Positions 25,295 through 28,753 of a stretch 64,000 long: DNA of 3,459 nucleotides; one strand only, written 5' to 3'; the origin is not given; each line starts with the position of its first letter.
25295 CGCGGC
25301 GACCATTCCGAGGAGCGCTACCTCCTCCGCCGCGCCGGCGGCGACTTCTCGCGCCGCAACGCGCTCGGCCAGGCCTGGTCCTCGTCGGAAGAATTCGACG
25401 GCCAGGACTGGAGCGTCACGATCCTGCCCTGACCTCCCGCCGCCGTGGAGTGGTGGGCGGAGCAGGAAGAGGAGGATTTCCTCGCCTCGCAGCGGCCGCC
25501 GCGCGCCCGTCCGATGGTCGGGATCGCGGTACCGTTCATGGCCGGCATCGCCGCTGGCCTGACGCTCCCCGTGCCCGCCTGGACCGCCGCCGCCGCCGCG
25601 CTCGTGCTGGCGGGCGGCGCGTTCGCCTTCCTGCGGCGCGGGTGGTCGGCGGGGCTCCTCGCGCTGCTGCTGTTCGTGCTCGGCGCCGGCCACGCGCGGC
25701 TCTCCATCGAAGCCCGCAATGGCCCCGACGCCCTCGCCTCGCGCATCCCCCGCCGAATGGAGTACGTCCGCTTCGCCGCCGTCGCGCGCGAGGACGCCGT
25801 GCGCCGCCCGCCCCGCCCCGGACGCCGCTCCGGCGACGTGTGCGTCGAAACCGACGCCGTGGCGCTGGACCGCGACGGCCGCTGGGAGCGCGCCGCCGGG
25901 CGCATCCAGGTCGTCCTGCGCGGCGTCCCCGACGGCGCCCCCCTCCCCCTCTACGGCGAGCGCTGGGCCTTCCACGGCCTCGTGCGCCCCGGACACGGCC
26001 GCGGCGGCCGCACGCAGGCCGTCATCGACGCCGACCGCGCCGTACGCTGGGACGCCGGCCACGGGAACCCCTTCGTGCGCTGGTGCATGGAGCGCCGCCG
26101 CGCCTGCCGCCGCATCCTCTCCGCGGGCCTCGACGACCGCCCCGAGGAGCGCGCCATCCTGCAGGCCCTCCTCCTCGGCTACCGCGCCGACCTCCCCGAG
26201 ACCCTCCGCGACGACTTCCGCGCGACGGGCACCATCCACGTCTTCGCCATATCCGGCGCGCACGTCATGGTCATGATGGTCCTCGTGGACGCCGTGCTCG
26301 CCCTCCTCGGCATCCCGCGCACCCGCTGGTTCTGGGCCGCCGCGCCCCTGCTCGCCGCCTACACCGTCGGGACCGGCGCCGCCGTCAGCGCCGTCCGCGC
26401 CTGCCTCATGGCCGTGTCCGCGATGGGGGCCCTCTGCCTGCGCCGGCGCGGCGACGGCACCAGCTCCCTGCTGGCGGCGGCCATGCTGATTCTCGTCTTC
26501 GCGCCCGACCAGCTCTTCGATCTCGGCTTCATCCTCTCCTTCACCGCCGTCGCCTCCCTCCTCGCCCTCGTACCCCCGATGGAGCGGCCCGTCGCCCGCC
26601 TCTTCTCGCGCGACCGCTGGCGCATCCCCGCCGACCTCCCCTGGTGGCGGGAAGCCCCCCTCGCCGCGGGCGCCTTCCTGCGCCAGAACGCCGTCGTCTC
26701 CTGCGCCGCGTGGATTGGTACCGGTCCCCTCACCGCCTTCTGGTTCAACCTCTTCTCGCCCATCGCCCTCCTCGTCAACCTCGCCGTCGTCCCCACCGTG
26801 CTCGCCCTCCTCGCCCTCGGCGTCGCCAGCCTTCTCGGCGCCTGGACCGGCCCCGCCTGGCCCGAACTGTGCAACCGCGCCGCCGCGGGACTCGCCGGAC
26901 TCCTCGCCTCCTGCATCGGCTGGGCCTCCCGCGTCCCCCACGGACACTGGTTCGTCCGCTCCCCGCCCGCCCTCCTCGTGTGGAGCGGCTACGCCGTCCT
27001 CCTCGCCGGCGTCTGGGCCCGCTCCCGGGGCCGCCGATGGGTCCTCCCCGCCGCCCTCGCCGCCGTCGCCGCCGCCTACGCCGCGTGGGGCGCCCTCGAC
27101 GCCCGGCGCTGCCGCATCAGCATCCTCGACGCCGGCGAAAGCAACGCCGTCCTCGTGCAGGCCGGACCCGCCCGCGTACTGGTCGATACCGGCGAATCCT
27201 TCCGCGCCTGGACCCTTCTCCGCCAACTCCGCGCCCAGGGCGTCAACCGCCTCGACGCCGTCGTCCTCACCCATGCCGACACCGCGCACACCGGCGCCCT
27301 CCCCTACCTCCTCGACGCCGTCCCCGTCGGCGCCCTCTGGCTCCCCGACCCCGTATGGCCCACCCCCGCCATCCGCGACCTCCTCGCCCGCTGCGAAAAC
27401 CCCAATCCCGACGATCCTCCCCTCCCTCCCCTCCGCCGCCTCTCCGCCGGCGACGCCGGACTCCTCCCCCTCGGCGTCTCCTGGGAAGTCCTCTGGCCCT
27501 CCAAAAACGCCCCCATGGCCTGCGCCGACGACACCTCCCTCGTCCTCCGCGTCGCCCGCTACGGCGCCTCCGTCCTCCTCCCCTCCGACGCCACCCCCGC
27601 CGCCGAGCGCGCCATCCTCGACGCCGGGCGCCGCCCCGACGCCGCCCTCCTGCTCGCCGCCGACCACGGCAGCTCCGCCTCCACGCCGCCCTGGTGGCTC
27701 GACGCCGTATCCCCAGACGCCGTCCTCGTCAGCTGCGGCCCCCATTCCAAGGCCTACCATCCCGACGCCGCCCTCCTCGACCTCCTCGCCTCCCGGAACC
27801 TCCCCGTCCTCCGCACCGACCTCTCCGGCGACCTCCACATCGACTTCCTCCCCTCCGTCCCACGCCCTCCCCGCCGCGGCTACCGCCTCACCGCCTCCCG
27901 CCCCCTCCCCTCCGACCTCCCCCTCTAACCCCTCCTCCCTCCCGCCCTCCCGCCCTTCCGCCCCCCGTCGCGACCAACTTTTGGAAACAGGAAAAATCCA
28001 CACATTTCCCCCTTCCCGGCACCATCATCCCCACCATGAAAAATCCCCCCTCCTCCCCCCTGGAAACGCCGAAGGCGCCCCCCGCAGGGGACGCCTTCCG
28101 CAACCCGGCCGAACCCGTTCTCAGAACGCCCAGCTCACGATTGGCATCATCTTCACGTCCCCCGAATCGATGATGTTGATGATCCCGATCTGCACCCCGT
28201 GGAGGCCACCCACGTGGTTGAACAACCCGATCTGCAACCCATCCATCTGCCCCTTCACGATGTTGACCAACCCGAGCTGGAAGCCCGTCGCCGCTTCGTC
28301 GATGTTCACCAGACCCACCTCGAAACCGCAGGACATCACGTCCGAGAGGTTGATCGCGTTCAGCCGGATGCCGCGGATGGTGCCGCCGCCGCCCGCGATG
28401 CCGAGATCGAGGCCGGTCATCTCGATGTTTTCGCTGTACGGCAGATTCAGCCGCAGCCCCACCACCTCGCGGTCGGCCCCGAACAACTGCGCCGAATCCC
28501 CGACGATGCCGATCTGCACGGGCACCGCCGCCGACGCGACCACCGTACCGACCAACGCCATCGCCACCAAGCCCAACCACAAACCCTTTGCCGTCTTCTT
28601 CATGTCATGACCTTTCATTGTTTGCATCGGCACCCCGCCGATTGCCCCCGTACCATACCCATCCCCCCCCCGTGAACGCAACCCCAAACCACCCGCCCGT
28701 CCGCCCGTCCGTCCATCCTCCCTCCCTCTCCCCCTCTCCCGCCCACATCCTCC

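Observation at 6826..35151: Four-copy conserved upstream element with fixed 41-42 nt spacing to ATGAAA start codons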

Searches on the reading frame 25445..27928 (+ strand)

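Call 18: search_protein_families(library=pfam, proteins=[window:25445-27928:+], max_evalue=0.01)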
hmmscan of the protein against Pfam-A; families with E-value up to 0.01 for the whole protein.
window:25445-27928:+ (827 aa): 5 families
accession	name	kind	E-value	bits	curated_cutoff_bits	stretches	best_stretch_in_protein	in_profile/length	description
PF03772.21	Competence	-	1e-52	179.7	23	1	242-527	1-268/270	Competence protein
PF00753.33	Lactamase_B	-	9.2e-10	39.2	22.7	1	563-631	3-72/196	Metallo-beta-lactamase superfamily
PF13567.11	DUF4131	-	1.1e-07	32.2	31.6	1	41-184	3-134/165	Domain of unknown function (DUF4131)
PF12706.13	Lactamase_B_2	-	0.00022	21.3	27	1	577-624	2-52/200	Beta-lactamase superfamily domain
PF16661.11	Lactamase_B_6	-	0.0024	17.7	27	1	572-637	3-69/193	Metallo-beta-lactamase superfamily domain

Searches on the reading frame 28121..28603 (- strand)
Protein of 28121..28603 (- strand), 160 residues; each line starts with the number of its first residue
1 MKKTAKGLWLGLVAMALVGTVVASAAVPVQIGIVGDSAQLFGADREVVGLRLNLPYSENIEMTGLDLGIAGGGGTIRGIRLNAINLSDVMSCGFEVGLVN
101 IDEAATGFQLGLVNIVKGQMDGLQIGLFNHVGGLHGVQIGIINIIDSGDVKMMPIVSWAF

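Call 18: search_protein_families(library=pfam, proteins=[window:28121-28603:-], max_evalue=0.01)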
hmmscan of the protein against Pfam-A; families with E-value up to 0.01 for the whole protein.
window:28121-28603:- (160 aa): 0 families

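Call 44: search_protein_families(library=phrogs, proteins=[window:28121-28603:-], max_evalue=0.1)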
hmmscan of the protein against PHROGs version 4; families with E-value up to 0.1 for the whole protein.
window:28121-28603:- (160 aa): 0 families

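Call 45: search_protein_families(library=ncbifam, proteins=[window:28121-28603:-], max_evalue=0.1)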
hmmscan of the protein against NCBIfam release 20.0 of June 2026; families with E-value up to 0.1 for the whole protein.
window:28121-28603:- (160 aa): 3 families
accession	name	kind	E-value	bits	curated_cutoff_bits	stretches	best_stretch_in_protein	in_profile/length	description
NF047437.1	VC2662_fam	equivalog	7.5e-15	54.8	140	1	60-159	89-186/187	VC2662 family protein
NF047436.1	LA_2272_repeat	domain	4.2e-14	52.1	25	2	106-129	2-25/30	LA_2272 family surface repeat-containing protein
NF047435.1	LA_2272_fam_lipo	equivalog_domain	5.7e-05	23.2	30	2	106-129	36-59/59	LA_2272/LA_2273 family lipoprotein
